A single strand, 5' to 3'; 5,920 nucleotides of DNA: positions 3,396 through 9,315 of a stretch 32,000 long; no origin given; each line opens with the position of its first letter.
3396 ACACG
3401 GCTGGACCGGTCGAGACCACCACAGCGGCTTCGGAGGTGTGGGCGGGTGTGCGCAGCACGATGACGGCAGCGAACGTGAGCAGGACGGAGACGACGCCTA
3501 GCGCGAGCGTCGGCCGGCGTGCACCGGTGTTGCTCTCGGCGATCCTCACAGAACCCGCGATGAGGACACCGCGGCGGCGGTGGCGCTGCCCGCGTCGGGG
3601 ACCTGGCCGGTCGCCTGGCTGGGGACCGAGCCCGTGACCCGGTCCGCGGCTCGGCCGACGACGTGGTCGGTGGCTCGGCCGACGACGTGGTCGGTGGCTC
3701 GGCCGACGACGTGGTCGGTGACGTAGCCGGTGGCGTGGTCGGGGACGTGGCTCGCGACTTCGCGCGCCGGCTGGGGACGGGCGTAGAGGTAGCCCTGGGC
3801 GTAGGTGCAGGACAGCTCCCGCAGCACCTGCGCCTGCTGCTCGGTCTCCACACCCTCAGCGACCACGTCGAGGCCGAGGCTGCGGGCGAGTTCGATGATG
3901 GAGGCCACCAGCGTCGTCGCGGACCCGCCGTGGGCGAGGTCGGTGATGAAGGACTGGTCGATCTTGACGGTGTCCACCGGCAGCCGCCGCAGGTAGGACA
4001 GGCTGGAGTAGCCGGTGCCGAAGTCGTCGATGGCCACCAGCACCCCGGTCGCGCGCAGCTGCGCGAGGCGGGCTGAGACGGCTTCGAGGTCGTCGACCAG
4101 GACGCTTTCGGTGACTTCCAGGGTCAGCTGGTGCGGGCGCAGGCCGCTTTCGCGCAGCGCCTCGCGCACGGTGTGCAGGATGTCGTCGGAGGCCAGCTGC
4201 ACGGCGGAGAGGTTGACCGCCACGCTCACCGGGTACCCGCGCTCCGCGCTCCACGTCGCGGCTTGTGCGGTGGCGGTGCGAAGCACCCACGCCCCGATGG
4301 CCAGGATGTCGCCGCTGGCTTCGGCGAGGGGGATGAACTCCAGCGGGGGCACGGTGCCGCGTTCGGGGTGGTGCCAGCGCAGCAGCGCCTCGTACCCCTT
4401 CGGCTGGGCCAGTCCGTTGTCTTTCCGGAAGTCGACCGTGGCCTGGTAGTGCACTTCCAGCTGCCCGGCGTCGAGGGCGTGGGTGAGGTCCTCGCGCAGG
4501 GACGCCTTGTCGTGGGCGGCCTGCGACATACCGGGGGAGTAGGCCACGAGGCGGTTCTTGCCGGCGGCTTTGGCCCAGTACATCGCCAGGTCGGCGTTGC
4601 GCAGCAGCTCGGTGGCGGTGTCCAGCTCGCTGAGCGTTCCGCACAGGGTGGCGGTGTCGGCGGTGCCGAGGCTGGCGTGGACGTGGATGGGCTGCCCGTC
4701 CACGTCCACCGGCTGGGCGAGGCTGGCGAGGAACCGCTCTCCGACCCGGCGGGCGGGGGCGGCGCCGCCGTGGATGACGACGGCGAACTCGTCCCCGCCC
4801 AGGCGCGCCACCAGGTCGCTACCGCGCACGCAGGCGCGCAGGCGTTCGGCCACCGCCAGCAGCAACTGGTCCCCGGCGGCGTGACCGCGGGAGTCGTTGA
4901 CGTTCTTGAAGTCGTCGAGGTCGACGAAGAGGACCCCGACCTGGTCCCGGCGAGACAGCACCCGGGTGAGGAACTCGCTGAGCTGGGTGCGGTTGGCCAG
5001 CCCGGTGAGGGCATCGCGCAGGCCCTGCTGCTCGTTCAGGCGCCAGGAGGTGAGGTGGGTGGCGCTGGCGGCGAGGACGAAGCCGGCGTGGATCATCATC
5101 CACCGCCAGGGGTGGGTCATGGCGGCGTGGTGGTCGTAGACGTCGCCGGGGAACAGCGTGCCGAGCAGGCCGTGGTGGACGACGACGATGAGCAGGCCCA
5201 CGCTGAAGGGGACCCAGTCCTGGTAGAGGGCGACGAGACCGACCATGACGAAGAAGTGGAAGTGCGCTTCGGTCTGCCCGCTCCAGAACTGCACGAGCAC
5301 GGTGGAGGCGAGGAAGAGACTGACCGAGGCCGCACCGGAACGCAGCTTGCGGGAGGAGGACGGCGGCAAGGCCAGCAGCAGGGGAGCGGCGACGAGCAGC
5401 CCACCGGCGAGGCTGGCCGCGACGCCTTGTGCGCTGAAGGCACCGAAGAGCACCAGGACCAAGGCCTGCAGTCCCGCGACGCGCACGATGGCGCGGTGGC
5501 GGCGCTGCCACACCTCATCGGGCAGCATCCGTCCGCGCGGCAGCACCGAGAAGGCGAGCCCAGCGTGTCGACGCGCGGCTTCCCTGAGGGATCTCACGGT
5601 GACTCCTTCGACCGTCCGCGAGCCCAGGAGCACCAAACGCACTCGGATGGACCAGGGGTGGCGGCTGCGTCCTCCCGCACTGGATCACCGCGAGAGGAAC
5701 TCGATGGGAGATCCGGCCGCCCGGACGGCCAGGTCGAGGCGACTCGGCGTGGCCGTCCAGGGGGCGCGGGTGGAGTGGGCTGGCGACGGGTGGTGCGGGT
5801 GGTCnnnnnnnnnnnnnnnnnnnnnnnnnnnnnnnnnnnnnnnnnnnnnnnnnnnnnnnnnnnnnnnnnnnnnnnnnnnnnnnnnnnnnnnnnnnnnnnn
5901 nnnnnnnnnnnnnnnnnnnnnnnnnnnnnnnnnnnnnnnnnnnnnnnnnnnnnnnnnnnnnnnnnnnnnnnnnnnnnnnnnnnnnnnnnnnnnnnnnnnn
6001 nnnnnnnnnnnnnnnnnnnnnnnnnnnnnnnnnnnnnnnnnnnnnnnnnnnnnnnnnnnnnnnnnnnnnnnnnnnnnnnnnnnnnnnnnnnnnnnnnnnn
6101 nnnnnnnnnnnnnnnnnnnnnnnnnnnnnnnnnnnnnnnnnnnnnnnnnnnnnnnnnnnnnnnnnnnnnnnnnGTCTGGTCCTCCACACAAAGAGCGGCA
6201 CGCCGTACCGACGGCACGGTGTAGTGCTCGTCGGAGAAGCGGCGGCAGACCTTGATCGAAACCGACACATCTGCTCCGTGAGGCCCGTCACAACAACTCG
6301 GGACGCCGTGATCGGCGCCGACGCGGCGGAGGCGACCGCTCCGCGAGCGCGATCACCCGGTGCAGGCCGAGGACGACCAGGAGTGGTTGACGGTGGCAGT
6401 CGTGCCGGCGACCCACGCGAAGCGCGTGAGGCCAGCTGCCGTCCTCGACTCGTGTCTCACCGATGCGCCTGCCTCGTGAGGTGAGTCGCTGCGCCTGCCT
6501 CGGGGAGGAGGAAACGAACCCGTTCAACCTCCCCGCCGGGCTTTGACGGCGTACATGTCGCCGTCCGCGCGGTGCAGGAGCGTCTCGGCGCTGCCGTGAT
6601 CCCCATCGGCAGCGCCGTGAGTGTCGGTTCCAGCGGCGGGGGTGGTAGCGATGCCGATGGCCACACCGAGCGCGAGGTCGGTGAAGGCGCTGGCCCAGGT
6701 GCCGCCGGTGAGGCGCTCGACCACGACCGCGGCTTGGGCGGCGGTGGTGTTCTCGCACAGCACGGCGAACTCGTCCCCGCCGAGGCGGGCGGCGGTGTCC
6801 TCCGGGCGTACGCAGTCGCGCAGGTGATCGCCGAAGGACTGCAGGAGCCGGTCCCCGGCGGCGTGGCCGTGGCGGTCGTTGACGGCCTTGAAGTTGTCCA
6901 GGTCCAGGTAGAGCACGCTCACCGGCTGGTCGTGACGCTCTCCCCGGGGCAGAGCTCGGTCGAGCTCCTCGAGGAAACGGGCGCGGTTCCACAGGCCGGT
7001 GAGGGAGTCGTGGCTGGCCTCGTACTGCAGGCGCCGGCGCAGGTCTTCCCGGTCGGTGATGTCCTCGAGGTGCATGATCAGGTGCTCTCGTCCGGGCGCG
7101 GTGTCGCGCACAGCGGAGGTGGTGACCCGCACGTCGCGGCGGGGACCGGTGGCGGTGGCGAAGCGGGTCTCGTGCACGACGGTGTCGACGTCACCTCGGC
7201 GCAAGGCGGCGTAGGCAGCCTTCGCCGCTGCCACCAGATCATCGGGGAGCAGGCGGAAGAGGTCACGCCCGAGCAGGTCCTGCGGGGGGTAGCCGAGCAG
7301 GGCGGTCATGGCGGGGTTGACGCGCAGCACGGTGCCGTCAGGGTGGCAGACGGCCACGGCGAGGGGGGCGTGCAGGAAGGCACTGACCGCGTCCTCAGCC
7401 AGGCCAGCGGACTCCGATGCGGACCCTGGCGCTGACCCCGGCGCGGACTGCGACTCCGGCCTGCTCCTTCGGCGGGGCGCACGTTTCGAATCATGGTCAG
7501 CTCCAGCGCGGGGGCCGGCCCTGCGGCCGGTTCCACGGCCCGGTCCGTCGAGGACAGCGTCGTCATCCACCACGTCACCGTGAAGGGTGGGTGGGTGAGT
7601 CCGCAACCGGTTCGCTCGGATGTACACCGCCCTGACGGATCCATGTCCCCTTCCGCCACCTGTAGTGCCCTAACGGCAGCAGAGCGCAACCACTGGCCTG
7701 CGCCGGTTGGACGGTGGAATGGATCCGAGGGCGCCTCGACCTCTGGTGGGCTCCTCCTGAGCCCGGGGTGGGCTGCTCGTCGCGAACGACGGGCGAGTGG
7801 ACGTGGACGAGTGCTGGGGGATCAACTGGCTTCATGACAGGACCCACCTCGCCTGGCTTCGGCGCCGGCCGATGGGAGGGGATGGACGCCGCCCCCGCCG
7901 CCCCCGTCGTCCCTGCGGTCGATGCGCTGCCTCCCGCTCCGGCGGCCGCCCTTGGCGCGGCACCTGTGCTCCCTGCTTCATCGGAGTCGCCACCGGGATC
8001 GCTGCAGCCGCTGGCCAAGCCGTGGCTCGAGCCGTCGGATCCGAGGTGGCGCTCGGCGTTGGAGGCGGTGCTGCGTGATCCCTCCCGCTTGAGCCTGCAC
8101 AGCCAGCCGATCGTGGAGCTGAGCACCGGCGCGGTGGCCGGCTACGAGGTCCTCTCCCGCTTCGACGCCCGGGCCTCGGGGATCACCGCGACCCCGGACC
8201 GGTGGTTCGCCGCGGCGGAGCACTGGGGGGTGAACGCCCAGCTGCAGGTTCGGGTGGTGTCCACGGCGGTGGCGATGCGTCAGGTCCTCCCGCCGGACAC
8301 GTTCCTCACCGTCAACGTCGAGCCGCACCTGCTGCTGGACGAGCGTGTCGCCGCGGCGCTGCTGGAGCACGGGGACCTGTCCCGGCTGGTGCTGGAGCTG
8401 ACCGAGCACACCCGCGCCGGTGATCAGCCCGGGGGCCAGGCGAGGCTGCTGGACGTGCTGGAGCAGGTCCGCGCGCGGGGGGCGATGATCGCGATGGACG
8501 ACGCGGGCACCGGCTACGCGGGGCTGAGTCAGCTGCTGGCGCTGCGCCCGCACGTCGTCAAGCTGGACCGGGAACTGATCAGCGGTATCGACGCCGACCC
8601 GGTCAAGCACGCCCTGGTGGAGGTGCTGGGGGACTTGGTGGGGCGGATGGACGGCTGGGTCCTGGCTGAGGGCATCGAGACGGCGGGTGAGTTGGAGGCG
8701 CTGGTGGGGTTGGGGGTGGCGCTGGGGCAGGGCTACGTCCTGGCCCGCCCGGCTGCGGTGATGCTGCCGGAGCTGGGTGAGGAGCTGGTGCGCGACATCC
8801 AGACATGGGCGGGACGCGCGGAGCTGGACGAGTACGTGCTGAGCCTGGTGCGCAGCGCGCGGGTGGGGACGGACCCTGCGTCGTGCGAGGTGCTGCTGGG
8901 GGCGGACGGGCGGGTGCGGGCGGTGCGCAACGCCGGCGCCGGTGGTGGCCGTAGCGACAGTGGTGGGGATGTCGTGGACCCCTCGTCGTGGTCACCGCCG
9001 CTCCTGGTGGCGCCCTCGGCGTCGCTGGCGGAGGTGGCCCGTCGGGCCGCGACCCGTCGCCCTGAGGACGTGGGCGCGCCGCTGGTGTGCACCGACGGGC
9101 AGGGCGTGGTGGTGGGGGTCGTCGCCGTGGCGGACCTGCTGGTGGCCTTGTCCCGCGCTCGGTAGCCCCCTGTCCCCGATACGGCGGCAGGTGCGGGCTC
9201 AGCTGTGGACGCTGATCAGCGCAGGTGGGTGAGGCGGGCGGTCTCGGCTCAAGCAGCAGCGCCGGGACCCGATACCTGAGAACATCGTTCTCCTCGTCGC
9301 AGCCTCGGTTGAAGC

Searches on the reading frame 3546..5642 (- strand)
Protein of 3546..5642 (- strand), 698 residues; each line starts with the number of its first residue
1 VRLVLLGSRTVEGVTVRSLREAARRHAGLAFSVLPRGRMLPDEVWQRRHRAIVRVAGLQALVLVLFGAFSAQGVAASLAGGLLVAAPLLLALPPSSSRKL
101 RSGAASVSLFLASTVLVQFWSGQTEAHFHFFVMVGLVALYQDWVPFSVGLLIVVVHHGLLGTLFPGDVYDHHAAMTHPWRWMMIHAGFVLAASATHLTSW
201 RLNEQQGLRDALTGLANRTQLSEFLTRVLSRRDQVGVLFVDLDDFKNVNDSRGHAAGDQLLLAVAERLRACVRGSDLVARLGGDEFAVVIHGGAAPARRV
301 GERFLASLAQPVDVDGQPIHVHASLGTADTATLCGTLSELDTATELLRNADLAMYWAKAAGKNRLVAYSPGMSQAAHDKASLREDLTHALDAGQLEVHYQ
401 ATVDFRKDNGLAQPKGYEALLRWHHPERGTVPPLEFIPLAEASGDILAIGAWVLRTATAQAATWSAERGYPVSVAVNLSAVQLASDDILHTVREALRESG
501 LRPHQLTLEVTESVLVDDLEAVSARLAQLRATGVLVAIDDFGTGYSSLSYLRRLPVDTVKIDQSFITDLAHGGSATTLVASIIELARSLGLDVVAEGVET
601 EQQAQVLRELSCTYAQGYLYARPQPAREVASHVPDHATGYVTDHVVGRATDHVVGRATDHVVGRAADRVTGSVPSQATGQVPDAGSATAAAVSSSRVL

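Call 30: search_protein_families(library=pfam, proteins=[window:3546-5642:-], max_evalue=0.01)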
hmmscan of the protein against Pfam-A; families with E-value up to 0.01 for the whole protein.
window:3546-5642:- (698 aa): 2 families
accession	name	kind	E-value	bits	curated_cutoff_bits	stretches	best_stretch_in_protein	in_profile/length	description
PF00563.25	EAL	-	6.6e-73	245.4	31.3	1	384-623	2-236/236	EAL domain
PF00990.26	GGDEF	-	8.3e-38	130.1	23.8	1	209-364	3-161/161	Diguanylate cyclase, GGDEF domain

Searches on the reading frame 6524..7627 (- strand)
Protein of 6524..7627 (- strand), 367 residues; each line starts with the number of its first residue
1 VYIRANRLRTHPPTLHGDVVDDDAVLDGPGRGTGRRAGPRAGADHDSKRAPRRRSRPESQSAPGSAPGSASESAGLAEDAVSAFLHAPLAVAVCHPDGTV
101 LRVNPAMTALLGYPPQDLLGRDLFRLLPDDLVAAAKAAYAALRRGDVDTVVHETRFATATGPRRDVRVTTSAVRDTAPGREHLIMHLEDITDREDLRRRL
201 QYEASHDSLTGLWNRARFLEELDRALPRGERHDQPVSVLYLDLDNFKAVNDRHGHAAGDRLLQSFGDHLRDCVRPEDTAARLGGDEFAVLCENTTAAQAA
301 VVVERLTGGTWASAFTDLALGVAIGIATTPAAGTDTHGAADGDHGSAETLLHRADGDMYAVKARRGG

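Call 30: search_protein_families(library=pfam, proteins=[window:6524-7627:-], max_evalue=0.01)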
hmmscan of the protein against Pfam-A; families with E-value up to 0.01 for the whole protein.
window:6524-7627:- (367 aa): 6 families
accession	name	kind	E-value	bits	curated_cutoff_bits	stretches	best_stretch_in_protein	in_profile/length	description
PF00990.26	GGDEF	-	4.8e-38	130.9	23.8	1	204-364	1-157/161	Diguanylate cyclase, GGDEF domain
PF08448.16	PAS_4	-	3.6e-13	50.1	23.1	1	86-194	3-109/110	PAS fold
PF13426.13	PAS_9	-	5.2e-11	43.2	27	1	89-192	2-103/103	PAS domain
PF00989.32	PAS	-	2.1e-08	34.6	22.6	1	88-190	11-113/113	PAS fold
PF13188.13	PAS_8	-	9.8e-07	28.9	21.8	1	83-131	6-54/65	PAS domain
PF08447.18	PAS_3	-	1e-06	29.3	25.6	1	101-177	2-79/89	PAS fold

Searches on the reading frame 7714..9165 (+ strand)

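Call 30: search_protein_families(library=pfam, proteins=[window:7714-9165:+], max_evalue=0.01)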
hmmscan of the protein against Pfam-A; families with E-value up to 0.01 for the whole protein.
window:7714-9165:+ (483 aa): 2 families
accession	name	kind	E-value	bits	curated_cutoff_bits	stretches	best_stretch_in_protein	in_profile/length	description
PF00563.25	EAL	-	1.7e-40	139.3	31.3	1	124-346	11-236/236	EAL domain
PF00571.33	CBS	-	0.00013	22.7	24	1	427-480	7-56/57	CBS domain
